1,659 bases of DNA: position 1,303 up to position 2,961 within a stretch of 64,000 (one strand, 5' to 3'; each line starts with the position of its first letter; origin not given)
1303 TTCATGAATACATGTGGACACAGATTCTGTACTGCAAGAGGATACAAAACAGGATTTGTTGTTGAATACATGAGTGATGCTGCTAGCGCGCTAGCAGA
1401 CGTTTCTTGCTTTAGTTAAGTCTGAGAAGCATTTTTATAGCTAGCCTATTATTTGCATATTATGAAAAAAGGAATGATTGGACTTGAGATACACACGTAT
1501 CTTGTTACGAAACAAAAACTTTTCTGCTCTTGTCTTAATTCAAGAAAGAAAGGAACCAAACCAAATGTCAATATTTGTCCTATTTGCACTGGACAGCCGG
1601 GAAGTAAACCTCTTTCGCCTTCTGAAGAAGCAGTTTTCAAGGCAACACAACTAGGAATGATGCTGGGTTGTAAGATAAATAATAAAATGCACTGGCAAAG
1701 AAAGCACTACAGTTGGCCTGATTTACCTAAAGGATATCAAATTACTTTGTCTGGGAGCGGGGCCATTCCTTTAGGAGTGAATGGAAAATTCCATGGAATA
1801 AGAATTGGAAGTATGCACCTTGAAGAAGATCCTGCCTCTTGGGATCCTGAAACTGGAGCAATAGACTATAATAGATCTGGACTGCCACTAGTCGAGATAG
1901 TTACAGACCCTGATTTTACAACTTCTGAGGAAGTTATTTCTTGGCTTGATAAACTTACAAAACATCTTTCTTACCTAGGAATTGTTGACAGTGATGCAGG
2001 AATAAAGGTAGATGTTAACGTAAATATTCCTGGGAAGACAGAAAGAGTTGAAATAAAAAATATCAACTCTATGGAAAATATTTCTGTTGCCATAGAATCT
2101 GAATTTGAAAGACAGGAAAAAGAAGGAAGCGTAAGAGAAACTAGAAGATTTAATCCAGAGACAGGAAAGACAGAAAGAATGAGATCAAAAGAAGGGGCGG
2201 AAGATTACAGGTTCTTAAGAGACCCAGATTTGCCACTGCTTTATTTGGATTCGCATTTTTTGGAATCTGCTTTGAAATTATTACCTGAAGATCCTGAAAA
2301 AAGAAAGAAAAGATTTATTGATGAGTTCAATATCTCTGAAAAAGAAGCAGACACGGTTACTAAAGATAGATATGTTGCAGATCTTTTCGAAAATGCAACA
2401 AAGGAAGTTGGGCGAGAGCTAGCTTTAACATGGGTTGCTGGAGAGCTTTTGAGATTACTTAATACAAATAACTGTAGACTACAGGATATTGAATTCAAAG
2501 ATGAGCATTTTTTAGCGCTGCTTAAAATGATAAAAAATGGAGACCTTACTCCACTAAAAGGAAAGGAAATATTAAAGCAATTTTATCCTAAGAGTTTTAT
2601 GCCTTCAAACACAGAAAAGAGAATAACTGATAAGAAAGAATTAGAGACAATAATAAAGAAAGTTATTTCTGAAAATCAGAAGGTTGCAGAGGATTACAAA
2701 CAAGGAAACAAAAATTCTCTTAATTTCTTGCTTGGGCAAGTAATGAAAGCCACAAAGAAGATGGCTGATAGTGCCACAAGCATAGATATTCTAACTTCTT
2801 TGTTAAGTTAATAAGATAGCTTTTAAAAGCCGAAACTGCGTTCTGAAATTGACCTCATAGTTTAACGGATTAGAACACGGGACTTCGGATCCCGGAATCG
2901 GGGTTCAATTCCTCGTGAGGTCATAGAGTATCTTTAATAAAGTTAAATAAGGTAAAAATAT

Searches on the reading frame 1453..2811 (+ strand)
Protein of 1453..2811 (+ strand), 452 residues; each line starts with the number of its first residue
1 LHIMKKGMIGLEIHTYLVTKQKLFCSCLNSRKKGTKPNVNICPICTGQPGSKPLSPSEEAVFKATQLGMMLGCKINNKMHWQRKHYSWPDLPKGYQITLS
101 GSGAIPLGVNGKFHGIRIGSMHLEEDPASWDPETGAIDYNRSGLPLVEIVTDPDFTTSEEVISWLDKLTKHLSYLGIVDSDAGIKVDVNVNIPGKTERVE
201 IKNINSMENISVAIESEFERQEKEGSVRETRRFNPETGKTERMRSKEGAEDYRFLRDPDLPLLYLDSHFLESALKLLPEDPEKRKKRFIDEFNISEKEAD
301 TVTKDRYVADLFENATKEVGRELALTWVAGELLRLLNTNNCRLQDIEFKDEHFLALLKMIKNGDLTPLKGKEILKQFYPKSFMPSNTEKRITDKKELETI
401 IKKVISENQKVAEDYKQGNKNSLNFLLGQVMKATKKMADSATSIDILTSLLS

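Call 93: search_protein_families(library=pfam, proteins=[window:1453-2811:+], max_evalue=0.001)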
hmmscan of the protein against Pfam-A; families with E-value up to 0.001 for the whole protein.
window:1453-2811:+ (452 aa): 2 families
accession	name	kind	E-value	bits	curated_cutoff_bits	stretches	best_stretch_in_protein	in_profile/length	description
PF02934.20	GatB_N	-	1.9e-77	260.6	23.4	1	8-270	2-276/277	GatB/GatE catalytic domain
PF02637.23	GatB_Yqey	-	8.2e-30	104.1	27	1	310-451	1-148/148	GatB domain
